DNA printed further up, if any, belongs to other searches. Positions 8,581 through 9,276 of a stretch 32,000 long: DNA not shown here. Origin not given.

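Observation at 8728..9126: Half-size TBP: a stand-alone single TBP repeat with intact DNA-kinking phenylalanines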

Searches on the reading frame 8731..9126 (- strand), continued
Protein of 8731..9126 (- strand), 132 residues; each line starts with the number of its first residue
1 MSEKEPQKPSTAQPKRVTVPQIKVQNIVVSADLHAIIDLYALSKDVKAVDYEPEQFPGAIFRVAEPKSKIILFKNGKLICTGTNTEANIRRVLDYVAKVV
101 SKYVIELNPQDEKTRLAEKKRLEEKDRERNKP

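Call 45: find_homologous_proteins(query=P0345, max_evalue=0.00001)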
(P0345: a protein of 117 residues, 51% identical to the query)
Query P0345 (117 aa): 1783 proteins with E <= 0.00001 among 1786 candidates; the best 120 are listed.
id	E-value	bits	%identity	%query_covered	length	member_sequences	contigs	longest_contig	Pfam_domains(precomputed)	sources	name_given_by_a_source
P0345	3.0e-71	255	100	100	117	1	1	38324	PF00352.28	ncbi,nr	ncbi:MAG: hypothetical protein KGH98_02665 [Candidatus Micrarchaeota archaeon]|nr:hypothetical prote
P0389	3.8e-71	254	66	77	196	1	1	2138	PF00352.28,PF11858.15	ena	-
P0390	3.2e-70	251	60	83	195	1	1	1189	PF00352.28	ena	-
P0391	6.3e-69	247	62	77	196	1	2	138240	PF00352.28,PF11858.15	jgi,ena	jgi:transcription initiation factor TFIID TATA-box-binding protein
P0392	4.4e-67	241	59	85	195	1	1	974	PF00352.28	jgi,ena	-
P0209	1.2e-62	227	54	85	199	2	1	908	PF00352.28,PF11858.15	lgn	-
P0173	3.8e-62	225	55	85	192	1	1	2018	PF00352.28,PF11858.15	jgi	jgi:transcription initiation factor TFIID TATA-box-binding protein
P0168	2.3e-61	223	55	85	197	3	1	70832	PF00352.28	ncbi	ncbi:MAG: hypothetical protein QXN37_01715 [Candidatus Anstonellaceae archaeon]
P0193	2.4e-61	223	54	79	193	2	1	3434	PF00352.28,PF11858.15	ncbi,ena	-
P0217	2.8e-61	223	55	79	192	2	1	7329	PF00352.28,PF11858.15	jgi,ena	-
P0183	4.2e-61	222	53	83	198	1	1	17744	PF00352.28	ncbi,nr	ncbi:MAG: TATA-box-binding protein [Candidatus Micrarchaeota archaeon]|nr:TATA-box-binding protein [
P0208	1.2e-60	221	57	74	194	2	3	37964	PF00352.28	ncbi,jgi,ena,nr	ncbi:TATA-box-binding protein [Candidatus Micrarchaeota archaeon]|nr:TATA-box-binding protein [Candi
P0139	1.6e-60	220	53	91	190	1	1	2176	PF00352.28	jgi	jgi:transcription initiation factor TFIID TATA-box-binding protein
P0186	1.6e-60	220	54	80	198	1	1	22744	PF00352.28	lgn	-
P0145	1.7e-60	220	50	93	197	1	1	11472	PF00352.28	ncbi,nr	ncbi:MAG: TATA-box-binding protein [Candidatus Micrarchaeota archaeon]|nr:TATA-box-binding protein [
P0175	2.3e-60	220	52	85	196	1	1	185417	PF00352.28,PF11858.15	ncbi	-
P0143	4.2e-60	219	55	80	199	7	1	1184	PF00352.28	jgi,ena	-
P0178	4.5e-60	219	57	82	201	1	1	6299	PF00352.28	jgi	jgi:transcription initiation factor TFIID TATA-box-binding protein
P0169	7.1e-60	218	52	88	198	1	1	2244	PF00352.28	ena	-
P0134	8.3e-60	218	59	75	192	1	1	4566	PF00352.28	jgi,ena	-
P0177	8.8e-60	218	55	80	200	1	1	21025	PF00352.28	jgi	-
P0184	1.0e-59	218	52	89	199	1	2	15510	PF00352.28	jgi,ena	-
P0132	1.2e-59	217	49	89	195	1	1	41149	PF00352.28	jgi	jgi:transcription initiation factor TFIID TATA-box-binding protein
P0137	1.7e-59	217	53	83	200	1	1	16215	PF00352.28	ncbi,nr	ncbi:MAG: TATA-box-binding protein [Candidatus Micrarchaeota archaeon]|nr:TATA-box-binding protein [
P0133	2.3e-59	216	52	80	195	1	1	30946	PF00352.28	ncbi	-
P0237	2.5e-59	216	54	82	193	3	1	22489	PF00352.28,PF11858.15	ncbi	ncbi:MAG: TATA-box-binding protein [Candidatus Micrarchaeota archaeon]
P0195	3.0e-59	216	53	84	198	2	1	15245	PF00352.28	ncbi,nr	ncbi:MAG: TATA-box-binding protein [Candidatus Micrarchaeota archaeon]|nr:TATA-box-binding protein [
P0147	4.0e-59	216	54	84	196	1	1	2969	PF00352.28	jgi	jgi:transcription initiation factor TFIID TATA-box-binding protein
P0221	4.3e-59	216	56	74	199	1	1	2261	PF00352.28,PF11858.15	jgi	jgi:transcription initiation factor TFIID TATA-box-binding protein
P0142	5.3e-59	215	53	79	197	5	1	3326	PF00352.28,PF11858.15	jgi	jgi:transcription initiation factor TFIID TATA-box-binding protein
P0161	9.9e-59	214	56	80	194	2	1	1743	PF00352.28,PF11858.15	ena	-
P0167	1.0e-58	214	52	88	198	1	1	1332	PF00352.28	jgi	jgi:transcription initiation factor TFIID TATA-box-binding protein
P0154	1.2e-58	214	55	88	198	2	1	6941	PF00352.28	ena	-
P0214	1.4e-58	214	55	80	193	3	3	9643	PF00352.28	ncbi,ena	-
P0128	1.7e-58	214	51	81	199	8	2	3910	PF00352.28,PF11858.15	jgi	-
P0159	1.8e-58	214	54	80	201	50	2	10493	PF00352.28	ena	-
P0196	2.2e-58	213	51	93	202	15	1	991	PF00352.28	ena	-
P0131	2.5e-58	213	53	79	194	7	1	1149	PF00352.28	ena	-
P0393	2.6e-58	213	86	100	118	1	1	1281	PF00352.28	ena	-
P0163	2.7e-58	213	50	92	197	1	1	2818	PF00352.28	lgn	-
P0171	2.8e-58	213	51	85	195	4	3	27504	PF00352.28,PF11858.15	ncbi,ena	-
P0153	4.7e-58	212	54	84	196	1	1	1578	PF00352.28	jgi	jgi:transcription initiation factor TFIID TATA-box-binding protein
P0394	8.0e-58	211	58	84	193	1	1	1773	PF00352.28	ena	-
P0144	8.3e-58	211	54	81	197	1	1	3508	PF00352.28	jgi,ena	-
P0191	9.4e-58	211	53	84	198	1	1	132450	PF00352.28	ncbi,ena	ncbi:MAG: TATA-box-binding protein [Candidatus Micrarchaeia archaeon]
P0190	9.6e-58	211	53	84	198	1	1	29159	PF00352.28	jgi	-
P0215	1.0e-57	211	54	84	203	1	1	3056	PF00352.28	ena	-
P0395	1.1e-57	211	58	82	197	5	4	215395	PF00352.28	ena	-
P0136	1.3e-57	211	52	81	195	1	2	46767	PF00352.28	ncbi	-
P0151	1.6e-57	211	54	80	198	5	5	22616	PF00352.28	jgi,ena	jgi:transcription initiation factor TFIID TATA-box-binding protein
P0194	2.3e-57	210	56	73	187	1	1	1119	PF00352.28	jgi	jgi:transcription initiation factor TFIID TATA-box-binding protein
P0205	2.4e-57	210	51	83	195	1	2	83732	PF00352.28,PF11858.15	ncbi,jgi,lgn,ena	-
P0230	3.5e-57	209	54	83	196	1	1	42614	PF00352.28,PF11858.15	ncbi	ncbi:MAG: TATA box-binding protein [Candidatus Micrarchaeota archaeon]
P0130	4.1e-57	209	57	79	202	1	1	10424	PF00352.28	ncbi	-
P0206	5.1e-57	209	53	80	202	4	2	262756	PF00352.28,PF11858.15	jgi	-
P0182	9.9e-57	208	50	86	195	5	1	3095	PF00352.28,PF11858.15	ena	-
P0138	6.5e-56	205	51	82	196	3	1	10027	PF00352.28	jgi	jgi:transcription initiation factor TFIID TATA-box-binding protein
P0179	7.0e-56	205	54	83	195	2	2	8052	PF00352.28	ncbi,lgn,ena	-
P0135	1.6e-55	204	50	86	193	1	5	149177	PF00352.28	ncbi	ncbi:MAG: TATA-box-binding protein [Candidatus Anstonellales archaeon]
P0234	6.8e-55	202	52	83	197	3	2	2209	PF00352.28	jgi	jgi:transcription initiation factor TFIID TATA-box-binding protein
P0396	8.6e-55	202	52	83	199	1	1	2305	PF00352.28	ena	-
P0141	9.0e-55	202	50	82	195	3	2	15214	PF00352.28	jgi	-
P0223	1.2e-54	201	52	79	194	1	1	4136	PF00352.28,PF11858.15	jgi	-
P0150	1.7e-54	201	53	75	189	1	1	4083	PF00352.28,PF11858.15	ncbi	ncbi:MAG: TATA-box-binding protein [Candidatus Anstonellaceae archaeon]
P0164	2.2e-54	200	51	80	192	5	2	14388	PF00352.28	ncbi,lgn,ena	-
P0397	1.5e-53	198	54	73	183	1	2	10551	PF00352.28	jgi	-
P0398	1.5e-53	198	53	73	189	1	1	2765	PF00352.28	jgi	-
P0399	1.5e-53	198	53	73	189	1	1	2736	PF00352.28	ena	-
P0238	1.9e-53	197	54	73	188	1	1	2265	PF00352.28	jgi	jgi:transcription initiation factor TFIID TATA-box-binding protein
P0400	2.4e-53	197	53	73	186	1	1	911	PF00352.28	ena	-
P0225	3.2e-53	197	51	73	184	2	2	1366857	PF00352.28,PF11858.15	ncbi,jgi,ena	-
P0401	3.3e-53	197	54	73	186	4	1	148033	PF00352.28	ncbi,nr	ncbi:MAG: TATA-box-binding protein [Candidatus ainarchaeum sp.]|nr:TATA-box-binding protein [Candida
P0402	4.6e-53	196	58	78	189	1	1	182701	PF00352.28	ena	-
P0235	4.9e-53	196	53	77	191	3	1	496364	PF00352.28,PF11858.15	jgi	-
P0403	6.3e-53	196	52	73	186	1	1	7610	PF00352.28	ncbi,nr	ncbi:TATA-box-binding protein [Candidatus Micrarchaeota archaeon]|nr:TATA-box-binding protein [Candi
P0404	1.1e-52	195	53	79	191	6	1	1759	PF00352.28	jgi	jgi:transcription initiation factor TFIID TATA-box-binding protein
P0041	1.1e-52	195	58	71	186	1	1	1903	PF00352.28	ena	-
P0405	1.5e-52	194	58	73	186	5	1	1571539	PF00352.28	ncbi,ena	-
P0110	1.6e-52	194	61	68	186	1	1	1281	PF00352.28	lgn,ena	-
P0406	2.1e-52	194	54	73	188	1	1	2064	PF00352.28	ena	-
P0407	2.7e-52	194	51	73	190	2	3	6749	PF00352.28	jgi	-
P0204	2.9e-52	194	55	74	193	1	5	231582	PF00352.28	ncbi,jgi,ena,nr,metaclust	ncbi:TATA-box-binding protein [Candidatus Micrarchaeota archaeon CG11_big_fil_rev_8_21_14_0_20_47_5]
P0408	3.5e-52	193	49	73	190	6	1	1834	PF00352.28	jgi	-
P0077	4.2e-52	193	54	73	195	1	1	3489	PF00352.28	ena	-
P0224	4.7e-52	193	50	79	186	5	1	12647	PF00352.28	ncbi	-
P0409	4.9e-52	193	54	78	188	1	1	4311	PF00352.28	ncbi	-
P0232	6.5e-52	192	56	69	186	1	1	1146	PF00352.28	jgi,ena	-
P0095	6.6e-52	192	58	71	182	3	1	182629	PF00352.28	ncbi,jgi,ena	-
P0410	7.2e-52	192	52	73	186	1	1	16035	PF00352.28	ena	-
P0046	7.5e-52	192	57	69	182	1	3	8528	PF00352.28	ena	-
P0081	8.3e-52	192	55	70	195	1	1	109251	PF00352.28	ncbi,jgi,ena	-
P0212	1.0e-51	192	49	76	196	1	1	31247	PF00352.28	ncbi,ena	-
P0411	1.2e-51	192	49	75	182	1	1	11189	PF00352.28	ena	-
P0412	1.2e-51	192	49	75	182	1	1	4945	PF00352.28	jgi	-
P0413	1.2e-51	192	51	73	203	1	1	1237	PF00352.28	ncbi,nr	ncbi:TPA: TATA-box-binding protein [Candidatus Micrarchaeota archaeon]|nr:TATA-box-binding protein [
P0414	1.2e-51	192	51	73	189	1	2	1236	PF00352.28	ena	-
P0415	1.5e-51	191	51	75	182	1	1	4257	PF00352.28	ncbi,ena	ncbi:MAG: TATA-box-binding protein [Candidatus Micrarchaeia archaeon]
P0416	1.5e-51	191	51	75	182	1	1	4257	PF00352.28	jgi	-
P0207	2.0e-51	191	49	76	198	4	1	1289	PF00352.28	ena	-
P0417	2.2e-51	191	55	73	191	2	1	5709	PF00352.28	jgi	jgi:transcription initiation factor TFIID TATA-box-binding protein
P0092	2.4e-51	191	49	80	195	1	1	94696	PF00352.28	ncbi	-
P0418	2.4e-51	191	53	74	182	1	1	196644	PF00352.28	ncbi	-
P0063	2.5e-51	191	55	72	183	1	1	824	PF00352.28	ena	-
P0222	2.9e-51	190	47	80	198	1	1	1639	PF00352.28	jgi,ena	-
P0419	3.1e-51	190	51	73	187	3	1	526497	PF00352.28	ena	-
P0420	3.1e-51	190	52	73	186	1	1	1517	PF00352.28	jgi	-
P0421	3.1e-51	190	52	73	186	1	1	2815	PF00352.28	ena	-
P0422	3.2e-51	190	52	73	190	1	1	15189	PF00352.28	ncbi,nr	ncbi:TATA-box-binding protein [Candidatus Micrarchaeota archaeon]|nr:TATA-box-binding protein [Candi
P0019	3.2e-51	190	53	71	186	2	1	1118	PF00352.28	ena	-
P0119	3.3e-51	190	63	72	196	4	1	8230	PF00352.28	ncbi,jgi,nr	ncbi:MAG: TATA-box-binding protein [Candidatus Diapherotrites archaeon]|nr:TATA-box-binding protein 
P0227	3.3e-51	190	52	79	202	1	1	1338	PF00352.28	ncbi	-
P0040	3.3e-51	190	52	74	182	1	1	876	PF00352.28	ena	-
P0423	3.4e-51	190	53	73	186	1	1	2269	PF00352.28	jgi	jgi:transcription initiation factor TFIID TATA-box-binding protein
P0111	3.8e-51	190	65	72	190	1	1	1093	PF00352.28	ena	-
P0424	4.1e-51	190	64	72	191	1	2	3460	PF00352.28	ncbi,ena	-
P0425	4.1e-51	190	55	78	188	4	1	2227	PF00352.28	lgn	-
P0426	4.2e-51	190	52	73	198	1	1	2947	PF00352.28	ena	-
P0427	4.3e-51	190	52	73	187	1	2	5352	PF00352.28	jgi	-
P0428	4.3e-51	190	52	73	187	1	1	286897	PF00352.28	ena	-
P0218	4.3e-51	190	52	72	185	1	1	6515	PF00352.28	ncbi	-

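Call 47: find_encoding_contigs(protein=P0183, flank=5000, max_places=2)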
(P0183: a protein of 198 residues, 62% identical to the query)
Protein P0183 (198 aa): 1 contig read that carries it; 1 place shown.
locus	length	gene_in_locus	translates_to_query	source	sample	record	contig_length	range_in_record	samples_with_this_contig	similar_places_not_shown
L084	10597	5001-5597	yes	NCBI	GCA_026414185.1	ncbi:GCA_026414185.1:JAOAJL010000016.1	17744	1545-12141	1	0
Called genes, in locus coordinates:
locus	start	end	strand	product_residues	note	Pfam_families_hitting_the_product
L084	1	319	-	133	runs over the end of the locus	-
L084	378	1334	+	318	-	PF00557:Peptidase_M24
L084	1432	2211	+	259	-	PF00398:RrnaAD, PF13649:Methyltransf_25 (weak)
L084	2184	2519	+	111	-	-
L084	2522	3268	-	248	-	-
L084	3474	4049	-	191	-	PF04919:DUF655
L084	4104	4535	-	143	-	PF03874:RNA_pol_Rpb4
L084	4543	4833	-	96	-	PF01157:Ribosomal_L21e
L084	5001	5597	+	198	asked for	PF00352:TBP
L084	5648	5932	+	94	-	PF00708:Acylphosphatase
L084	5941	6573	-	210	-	PF01940:DUF92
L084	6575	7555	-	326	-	PF01137:RTC, PF05189:RTC_insert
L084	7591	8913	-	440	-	-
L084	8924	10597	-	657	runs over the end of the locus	-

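Call 48: find_encoding_contigs(protein=P0137, flank=5000, max_places=2)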
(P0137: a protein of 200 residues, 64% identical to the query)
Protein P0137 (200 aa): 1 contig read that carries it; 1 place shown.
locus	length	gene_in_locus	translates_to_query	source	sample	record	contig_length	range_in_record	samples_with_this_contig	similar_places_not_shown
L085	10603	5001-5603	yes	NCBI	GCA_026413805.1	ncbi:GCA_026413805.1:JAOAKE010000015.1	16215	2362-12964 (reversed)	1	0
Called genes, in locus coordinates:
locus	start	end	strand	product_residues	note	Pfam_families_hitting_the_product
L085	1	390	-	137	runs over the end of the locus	-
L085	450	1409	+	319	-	PF00557:Peptidase_M24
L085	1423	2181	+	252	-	PF00398:RrnaAD, PF05175:MTS (faint), PF08241:Methyltransf_11 (weak), PF08242:Methyltransf_12 (weak), PF13649:Methyltransf_25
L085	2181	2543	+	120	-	-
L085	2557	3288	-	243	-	-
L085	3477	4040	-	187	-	PF04919:DUF655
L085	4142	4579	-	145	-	PF03874:RNA_pol_Rpb4 (weak)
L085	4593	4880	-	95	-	PF01157:Ribosomal_L21e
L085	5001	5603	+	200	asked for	PF00352:TBP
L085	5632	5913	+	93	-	PF00708:Acylphosphatase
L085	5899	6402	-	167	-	-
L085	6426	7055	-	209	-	PF01940:DUF92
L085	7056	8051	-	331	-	PF01137:RTC, PF05189:RTC_insert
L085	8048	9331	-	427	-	-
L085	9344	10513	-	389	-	PF00999:Na_H_Exchanger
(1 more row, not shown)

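Call 49: predict_structure(alignment_id=A1)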
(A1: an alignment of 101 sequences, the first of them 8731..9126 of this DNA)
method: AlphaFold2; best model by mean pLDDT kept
length: 132 residues; sequences in the alignment: 101
mean_pLDDT: 60.4   pTM: 0.35
mean pLDDT of the five models: 60.4, 56.8, 55.9, 55.4, 55.4
residues with pLDDT >= 90: 0; 70-90: 33; 50-70: 68; < 50: 31
segments of 3 or more residues with pLDDT < 50: 6-12, 22-37
pLDDT, mean of each block of 10 residues (from residue 1): 50 54 39 41 52 59 69 68 68 71 55 74 83 62
secondary structure, 60 per line:
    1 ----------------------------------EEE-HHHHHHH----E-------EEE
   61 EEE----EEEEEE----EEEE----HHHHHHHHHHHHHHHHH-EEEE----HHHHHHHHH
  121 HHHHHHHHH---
elements in order: E35-37 H39-45 E58-63 E68-73 E78-81 H86-102 E104-107 H112-129

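Call 61: find_encoding_contigs(protein=P0391, flank=10000, max_places=2)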
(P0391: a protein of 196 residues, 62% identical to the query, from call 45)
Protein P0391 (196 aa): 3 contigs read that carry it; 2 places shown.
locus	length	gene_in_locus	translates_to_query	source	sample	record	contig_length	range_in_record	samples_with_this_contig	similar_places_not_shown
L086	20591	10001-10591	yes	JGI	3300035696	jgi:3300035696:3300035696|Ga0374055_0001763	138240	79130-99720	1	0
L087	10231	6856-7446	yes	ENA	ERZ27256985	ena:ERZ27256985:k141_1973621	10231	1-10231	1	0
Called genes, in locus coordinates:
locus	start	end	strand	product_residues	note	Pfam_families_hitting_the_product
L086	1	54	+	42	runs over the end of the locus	-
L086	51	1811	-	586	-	-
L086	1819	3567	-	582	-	PF01833:TIG (weak)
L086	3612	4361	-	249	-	-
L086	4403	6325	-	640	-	-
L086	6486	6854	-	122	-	-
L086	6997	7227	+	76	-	-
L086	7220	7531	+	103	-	-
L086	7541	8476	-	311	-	PF20030:bpMoxR, PF00004:AAA (weak), PF07726:AAA_3, PF07728:AAA_5, PF17863:AAA_lid_2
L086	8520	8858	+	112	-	PF03874:RNA_pol_Rpb4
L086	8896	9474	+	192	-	PF04919:DUF655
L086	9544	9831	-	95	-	PF01157:Ribosomal_L21e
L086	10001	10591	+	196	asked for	PF00352:TBP, PF11858:DUF3378 (faint), PF00352:TBP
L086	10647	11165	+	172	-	PF01467:CTP_transf_like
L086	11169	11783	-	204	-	PF09335:VTT_dom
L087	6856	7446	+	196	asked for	PF00352:TBP, PF11858:DUF3378 (faint), PF00352:TBP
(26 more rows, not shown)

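Call 72: find_related_loci(query=A1, collection=viral_contigs, flank=6000)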
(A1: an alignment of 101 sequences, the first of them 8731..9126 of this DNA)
Query A1 (132 aa) in viral_contigs; peptide patterns used: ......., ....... (x = any residue, [..] = any of these).
191 stretches matched a pattern; 2 encode a relative of the query (tblastn E <= 1e-3); 2 distinct loci.
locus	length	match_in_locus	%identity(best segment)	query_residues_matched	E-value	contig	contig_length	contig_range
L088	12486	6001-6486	39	17-85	7e-15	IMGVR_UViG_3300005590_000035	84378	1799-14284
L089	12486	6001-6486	39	17-85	7e-15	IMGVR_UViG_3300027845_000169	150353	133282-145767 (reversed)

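Call 74: find_related_loci(query=A3, collection=metagenome_contigs, flank=8000)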
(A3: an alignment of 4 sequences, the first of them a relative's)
Query A3 (191 aa) in metagenome_contigs; peptide patterns used: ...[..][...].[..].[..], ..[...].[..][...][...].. (x = any residue, [..] = any of these).
408 stretches matched a pattern; 283 encode a relative of the query (tblastn E <= 1e-3); the best 80 are kept; 80 distinct loci.
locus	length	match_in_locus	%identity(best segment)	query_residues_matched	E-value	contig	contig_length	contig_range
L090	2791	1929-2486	73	3-188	7e-96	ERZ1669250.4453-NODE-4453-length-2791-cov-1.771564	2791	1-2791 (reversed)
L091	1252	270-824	71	4-188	2e-99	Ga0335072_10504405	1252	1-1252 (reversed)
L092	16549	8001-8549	74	5-187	3e-91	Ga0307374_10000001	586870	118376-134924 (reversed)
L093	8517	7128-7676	74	5-187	4e-91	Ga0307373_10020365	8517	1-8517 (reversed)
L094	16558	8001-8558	70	3-188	4e-91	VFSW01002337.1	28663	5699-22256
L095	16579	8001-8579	69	1-188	3e-88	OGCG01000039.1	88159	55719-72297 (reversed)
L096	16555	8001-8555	70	1-185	3e-87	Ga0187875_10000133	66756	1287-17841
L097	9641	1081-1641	70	1-187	2e-87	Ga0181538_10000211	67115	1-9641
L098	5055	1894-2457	67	1-188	1e-86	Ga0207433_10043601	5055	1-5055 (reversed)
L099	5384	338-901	67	1-188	1e-86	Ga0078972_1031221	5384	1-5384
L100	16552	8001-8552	70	5-188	2e-86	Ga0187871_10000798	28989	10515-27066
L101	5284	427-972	71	7-188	5e-86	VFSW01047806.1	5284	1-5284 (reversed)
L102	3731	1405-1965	67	5-191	3e-86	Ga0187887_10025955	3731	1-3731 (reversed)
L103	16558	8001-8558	67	3-188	1e-84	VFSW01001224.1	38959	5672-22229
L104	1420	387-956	64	1-190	8e-90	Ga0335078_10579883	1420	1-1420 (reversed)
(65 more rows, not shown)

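Call 84: find_encoding_contigs(protein=P0246, flank=8000, max_places=3)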
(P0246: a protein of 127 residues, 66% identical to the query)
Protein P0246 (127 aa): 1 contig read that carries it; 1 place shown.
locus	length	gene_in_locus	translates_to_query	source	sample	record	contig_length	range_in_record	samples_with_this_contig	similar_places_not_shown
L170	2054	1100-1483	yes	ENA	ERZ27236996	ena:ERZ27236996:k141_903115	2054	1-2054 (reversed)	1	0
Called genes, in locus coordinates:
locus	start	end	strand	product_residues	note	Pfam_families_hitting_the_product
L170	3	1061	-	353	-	?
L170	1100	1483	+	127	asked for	PF00352:TBP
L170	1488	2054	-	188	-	?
